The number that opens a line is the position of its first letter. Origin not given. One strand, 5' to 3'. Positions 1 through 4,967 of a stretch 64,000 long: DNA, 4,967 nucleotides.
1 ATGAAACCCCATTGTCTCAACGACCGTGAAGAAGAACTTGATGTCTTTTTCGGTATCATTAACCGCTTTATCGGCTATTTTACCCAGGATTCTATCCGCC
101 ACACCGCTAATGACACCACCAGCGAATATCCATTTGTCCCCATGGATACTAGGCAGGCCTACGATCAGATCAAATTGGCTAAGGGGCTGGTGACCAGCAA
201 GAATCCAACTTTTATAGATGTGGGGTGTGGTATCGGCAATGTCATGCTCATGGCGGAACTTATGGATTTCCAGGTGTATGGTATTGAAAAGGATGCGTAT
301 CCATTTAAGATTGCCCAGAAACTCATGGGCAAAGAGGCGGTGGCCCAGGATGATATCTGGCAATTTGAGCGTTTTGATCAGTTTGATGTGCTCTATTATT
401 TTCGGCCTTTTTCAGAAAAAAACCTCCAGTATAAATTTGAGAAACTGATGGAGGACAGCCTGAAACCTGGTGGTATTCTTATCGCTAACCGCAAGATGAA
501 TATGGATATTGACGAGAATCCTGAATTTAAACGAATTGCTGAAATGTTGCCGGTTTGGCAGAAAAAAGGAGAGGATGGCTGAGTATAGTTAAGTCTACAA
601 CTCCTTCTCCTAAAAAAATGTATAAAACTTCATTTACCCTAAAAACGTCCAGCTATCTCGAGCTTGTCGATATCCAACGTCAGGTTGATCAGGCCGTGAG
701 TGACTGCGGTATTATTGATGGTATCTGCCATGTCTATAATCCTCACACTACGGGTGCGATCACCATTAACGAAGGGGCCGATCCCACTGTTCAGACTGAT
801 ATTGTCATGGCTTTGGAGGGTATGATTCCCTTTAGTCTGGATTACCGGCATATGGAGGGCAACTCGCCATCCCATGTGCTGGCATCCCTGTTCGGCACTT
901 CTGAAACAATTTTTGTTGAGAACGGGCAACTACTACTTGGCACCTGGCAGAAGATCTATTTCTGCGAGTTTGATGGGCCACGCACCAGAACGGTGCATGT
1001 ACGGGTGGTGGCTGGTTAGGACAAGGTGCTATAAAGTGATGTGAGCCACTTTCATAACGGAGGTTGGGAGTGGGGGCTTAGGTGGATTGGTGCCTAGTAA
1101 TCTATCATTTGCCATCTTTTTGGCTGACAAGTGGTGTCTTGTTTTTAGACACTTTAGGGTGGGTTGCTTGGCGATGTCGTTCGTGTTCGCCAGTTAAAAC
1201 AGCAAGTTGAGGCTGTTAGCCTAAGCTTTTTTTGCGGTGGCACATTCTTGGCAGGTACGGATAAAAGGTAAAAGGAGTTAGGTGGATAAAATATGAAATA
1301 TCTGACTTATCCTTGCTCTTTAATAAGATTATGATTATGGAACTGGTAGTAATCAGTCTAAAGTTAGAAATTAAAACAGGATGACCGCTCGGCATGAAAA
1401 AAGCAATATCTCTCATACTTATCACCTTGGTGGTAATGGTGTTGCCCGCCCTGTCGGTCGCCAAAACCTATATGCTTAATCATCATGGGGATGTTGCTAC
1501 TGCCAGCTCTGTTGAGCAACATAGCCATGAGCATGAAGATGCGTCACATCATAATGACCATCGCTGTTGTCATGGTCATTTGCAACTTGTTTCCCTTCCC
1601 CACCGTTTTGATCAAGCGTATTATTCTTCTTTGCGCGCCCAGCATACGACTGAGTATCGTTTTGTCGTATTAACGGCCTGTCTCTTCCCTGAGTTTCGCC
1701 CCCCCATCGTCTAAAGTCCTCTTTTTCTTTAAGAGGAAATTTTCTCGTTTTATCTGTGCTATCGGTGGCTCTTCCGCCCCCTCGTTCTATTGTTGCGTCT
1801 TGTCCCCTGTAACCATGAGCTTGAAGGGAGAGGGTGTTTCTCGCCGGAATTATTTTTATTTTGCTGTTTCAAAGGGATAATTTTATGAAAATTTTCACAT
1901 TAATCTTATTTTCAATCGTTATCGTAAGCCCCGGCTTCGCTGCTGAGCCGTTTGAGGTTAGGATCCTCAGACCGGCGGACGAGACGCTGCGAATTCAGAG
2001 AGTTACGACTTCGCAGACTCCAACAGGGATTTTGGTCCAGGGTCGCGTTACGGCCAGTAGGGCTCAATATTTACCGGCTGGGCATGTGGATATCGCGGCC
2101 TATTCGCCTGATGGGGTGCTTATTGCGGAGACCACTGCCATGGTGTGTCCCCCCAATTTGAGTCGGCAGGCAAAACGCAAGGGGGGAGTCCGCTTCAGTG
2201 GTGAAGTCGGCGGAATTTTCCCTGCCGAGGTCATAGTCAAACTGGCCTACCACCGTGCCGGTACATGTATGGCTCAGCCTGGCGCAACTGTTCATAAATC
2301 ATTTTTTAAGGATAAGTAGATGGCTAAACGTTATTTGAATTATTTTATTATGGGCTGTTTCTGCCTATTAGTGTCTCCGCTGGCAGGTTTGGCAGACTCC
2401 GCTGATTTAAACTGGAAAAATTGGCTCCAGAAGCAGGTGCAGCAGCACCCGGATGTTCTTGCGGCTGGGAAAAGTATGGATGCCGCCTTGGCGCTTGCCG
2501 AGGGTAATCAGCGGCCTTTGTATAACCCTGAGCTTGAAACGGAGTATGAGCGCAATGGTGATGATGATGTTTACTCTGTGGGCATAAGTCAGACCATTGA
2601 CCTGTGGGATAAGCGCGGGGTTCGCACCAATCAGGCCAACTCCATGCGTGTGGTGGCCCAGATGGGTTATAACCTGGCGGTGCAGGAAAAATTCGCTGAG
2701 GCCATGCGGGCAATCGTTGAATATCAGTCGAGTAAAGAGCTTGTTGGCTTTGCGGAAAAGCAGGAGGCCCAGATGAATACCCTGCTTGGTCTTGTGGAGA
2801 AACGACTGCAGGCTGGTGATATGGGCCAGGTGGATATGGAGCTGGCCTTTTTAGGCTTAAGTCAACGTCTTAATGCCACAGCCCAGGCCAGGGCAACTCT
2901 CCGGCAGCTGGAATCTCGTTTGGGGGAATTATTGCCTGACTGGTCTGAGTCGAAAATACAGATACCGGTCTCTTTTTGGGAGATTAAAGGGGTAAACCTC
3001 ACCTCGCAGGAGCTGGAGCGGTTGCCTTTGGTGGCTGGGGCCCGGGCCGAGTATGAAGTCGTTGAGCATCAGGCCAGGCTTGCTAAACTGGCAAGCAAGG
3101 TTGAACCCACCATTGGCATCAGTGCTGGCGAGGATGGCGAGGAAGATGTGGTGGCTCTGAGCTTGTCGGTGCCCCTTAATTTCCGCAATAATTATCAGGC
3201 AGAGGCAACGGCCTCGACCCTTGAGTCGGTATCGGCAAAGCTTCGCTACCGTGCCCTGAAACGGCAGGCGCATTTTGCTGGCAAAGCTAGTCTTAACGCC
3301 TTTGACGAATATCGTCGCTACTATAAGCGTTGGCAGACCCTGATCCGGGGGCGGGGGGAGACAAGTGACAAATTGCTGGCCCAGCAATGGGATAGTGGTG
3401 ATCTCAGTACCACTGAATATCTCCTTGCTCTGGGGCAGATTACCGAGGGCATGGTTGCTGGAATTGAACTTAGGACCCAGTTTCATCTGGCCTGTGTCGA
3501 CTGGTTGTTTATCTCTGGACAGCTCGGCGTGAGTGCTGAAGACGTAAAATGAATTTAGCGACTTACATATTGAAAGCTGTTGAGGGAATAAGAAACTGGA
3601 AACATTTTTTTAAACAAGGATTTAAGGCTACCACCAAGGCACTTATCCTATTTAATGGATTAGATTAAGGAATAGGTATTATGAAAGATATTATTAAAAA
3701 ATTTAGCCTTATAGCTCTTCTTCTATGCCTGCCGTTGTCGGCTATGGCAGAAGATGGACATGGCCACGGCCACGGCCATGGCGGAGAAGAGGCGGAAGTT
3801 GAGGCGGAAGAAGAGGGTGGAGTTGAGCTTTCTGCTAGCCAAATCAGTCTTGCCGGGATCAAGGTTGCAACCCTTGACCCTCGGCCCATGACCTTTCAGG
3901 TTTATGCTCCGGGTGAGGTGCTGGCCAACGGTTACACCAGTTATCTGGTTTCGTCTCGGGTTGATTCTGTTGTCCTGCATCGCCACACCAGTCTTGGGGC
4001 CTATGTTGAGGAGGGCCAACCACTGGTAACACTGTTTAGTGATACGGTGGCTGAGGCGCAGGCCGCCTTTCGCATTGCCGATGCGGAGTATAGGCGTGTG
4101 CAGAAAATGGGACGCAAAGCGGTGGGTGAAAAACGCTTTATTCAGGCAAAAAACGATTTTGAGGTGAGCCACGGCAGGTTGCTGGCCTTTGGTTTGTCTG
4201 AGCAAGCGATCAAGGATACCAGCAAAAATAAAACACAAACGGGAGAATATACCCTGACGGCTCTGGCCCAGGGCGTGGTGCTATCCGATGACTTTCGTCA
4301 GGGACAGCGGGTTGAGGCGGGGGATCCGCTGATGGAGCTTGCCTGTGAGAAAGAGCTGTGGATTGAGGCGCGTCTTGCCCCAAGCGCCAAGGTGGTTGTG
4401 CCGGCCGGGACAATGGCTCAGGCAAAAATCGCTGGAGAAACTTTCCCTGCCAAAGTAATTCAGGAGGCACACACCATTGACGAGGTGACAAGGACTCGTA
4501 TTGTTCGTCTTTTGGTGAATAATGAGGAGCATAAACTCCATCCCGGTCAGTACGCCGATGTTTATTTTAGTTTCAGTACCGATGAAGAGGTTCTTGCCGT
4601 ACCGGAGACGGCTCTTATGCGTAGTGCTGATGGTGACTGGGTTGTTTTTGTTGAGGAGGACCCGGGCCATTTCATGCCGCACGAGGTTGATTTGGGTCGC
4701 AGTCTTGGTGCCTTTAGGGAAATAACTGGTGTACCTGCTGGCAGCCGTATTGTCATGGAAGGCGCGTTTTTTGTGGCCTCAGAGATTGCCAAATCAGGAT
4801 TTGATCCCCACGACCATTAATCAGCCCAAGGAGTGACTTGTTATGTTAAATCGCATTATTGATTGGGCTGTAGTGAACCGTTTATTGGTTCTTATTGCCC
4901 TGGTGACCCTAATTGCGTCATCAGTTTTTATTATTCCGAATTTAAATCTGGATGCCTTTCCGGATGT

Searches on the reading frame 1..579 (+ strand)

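Call 28: search_protein_families(library=pfam, proteins=[window:1-579:+], max_evalue=0.0001)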
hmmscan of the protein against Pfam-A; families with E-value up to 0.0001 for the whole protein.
window:1-579:+ (193 aa): 2 families
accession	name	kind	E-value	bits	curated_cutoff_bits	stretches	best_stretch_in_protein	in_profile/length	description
PF13847.12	Methyltransf_31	-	7.2e-05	22.9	27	1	67-164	3-111/145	Methyltransferase domain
PF08241.18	Methyltransf_11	-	8.8e-05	23.5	21.2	0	72-161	1-94/95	Methyltransferase domain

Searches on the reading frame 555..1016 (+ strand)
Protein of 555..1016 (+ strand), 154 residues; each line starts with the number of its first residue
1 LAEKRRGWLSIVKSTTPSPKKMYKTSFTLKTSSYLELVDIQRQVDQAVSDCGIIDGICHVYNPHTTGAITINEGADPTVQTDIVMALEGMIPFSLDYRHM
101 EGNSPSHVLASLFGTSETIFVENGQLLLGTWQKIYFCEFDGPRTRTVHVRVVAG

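Call 28: search_protein_families(library=pfam, proteins=[window:555-1016:+], max_evalue=0.0001)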
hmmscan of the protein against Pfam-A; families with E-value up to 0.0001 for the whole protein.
window:555-1016:+ (154 aa): 1 family
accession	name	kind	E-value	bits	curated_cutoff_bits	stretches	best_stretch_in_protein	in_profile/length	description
PF01894.22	UPF0047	-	1.9e-40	138.1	27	1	39-151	1-117/117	Uncharacterised protein family UPF0047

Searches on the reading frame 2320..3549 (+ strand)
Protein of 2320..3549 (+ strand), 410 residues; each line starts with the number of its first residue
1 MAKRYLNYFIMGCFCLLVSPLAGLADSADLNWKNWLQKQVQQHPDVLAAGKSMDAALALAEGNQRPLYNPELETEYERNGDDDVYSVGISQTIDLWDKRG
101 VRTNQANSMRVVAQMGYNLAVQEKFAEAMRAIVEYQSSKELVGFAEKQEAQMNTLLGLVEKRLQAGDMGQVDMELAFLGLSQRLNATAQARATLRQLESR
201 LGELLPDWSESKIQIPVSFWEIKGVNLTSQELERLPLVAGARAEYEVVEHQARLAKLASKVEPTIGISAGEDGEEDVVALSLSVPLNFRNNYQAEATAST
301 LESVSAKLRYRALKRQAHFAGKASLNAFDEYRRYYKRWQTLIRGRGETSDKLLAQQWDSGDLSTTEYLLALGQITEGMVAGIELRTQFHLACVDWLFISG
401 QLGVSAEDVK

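Call 15: list_cluster_members(proteins=[window:2320-3549:+, window:3681-4817:+, window:4843-8037:+, window:10935-12476:+, window:20580-21911:+, window:41164-43095:+, window:47034-48737:+, window:48774-50081:+, window:51335-52846:+, window:57131-59113:+])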
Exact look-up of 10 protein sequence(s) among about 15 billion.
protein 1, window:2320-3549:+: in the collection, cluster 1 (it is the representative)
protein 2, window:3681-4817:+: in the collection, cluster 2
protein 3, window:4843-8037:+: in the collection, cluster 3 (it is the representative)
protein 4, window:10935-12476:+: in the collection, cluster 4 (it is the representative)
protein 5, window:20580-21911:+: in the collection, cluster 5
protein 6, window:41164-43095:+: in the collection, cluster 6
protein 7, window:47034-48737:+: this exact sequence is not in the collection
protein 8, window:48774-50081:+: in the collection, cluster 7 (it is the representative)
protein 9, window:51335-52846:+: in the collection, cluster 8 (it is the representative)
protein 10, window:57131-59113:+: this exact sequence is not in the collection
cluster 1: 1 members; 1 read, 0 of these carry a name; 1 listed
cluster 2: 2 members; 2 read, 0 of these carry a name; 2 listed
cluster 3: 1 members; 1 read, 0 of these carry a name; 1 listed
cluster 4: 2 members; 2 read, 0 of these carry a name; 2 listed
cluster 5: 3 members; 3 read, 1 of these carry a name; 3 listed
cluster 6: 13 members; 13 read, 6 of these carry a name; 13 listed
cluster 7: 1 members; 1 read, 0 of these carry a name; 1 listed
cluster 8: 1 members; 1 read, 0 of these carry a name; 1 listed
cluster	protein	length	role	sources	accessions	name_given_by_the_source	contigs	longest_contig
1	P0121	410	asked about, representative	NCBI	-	-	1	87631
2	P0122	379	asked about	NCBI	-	-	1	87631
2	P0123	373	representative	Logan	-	-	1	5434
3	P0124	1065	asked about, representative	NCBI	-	-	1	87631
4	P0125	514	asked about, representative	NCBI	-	-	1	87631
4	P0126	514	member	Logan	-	-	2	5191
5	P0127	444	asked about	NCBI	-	-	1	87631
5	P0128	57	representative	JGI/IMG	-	hypothetical protein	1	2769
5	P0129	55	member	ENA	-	-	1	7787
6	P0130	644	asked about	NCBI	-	-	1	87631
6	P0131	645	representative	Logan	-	-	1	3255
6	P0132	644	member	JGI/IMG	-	uncharacterized 2Fe-2S/4Fe-4S cluster protein (DUF4445 family)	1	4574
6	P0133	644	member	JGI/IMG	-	uncharacterized 2Fe-2S/4Fe-4S cluster protein (DUF4445 family)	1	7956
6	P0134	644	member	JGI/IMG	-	uncharacterized 2Fe-2S/4Fe-4S cluster protein (DUF4445 family)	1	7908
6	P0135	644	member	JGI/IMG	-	uncharacterized 2Fe-2S/4Fe-4S cluster protein (DUF4445 family)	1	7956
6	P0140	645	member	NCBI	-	-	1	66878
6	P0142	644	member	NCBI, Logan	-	-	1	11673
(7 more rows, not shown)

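Call 17: find_encoding_contigs(protein=P0124, flank=3000, max_places=4)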
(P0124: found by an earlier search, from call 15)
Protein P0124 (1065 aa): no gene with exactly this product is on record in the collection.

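Call 28: search_protein_families(library=pfam, proteins=[window:2320-3549:+], max_evalue=0.0001)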
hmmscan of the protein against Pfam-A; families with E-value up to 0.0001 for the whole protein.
window:2320-3549:+ (410 aa): 1 family
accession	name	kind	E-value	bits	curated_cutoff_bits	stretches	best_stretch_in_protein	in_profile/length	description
PF02321.23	OEP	-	8.6e-20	71.8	22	1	34-204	3-185/187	Outer membrane efflux protein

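Call 53: find_encoding_contigs(protein=P0140, flank=7000, max_places=4)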
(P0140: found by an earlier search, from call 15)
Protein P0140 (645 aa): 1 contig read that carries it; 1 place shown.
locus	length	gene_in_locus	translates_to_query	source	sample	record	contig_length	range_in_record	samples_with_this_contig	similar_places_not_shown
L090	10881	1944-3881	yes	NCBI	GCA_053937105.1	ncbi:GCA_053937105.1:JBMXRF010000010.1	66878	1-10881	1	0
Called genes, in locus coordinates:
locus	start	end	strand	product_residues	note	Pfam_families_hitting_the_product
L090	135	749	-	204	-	-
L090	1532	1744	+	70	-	PF09720:Unstab_antitox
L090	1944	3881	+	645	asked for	PF00111:Fer2, PF17650:RACo_linker, PF17651:Raco_middle, PF14574:RACo_C_ter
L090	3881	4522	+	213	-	-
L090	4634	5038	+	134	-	PF00072:Response_reg (weak)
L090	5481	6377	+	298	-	PF00809:Pterin_bind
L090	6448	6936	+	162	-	PF13588:HSDR_N_2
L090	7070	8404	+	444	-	PF01474:DAHP_synth_2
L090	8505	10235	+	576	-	PF22678:Cytochrom_c_NrfB-like (faint), PF02085:Cytochrom_CIII (faint), PF14522:Cytochrome_C7 (faint), PF14537:Cytochrom_c3_2 (faint), PF22113:Mtrc-MtrF_II-IV_dom (faint)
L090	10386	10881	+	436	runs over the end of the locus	PF00815:Histidinol_dh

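Call 54: find_encoding_contigs(protein=P0142, flank=7000, max_places=4)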
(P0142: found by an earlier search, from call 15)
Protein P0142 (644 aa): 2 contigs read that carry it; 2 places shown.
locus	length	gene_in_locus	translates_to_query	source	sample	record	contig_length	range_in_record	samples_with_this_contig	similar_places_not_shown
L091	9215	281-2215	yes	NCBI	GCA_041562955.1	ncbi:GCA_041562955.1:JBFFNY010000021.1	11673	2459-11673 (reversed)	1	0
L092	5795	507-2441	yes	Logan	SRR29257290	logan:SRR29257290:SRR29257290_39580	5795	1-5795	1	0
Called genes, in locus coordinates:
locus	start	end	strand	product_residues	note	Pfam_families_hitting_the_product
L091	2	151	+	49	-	?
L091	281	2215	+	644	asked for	PF00111:Fer2, PF17650:RACo_linker, PF17651:Raco_middle, PF14574:RACo_C_ter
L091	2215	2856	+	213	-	-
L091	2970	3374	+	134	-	PF00072:Response_reg (weak)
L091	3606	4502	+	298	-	PF00809:Pterin_bind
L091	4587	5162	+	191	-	PF13588:HSDR_N_2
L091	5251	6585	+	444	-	PF01474:DAHP_synth_2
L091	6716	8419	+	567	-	PF14522:Cytochrome_C7 (faint), PF22678:Cytochrom_c_NrfB-like (faint), PF02085:Cytochrom_CIII (faint), PF14537:Cytochrom_c3_2 (faint)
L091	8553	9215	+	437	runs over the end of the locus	PF00815:Histidinol_dh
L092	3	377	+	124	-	?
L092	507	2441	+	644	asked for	PF00111:Fer2, PF17650:RACo_linker, PF17651:Raco_middle, PF14574:RACo_C_ter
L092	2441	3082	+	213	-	-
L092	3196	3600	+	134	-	PF00072:Response_reg (weak)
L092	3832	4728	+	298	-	PF00809:Pterin_bind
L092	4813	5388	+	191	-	PF13588:HSDR_N_2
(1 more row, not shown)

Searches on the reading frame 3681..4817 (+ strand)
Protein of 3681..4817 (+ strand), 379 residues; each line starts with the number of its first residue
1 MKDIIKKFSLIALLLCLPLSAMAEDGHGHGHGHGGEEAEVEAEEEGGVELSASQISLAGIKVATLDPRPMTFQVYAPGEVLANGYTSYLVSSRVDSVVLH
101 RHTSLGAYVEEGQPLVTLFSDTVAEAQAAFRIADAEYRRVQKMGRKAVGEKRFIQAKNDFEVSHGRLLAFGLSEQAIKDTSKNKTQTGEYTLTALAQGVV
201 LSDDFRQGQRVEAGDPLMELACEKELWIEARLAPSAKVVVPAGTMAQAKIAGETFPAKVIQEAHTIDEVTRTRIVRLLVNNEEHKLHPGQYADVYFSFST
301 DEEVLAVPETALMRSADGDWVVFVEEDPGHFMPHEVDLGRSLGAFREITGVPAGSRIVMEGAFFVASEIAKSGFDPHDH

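Call 28: search_protein_families(library=pfam, proteins=[window:3681-4817:+], max_evalue=0.0001)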
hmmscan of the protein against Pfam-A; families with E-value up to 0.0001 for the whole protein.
window:3681-4817:+ (379 aa): 2 families
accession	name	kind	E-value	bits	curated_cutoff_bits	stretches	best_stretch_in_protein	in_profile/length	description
PF16576.10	HlyD_D23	-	1.1e-31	110.2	30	1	72-292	4-214/214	Barrel-sandwich domain of CusB or HlyD membrane-fusion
PF13437.12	HlyD_3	-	6.4e-14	53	22.2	1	191-289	1-106/106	HlyD family secretion protein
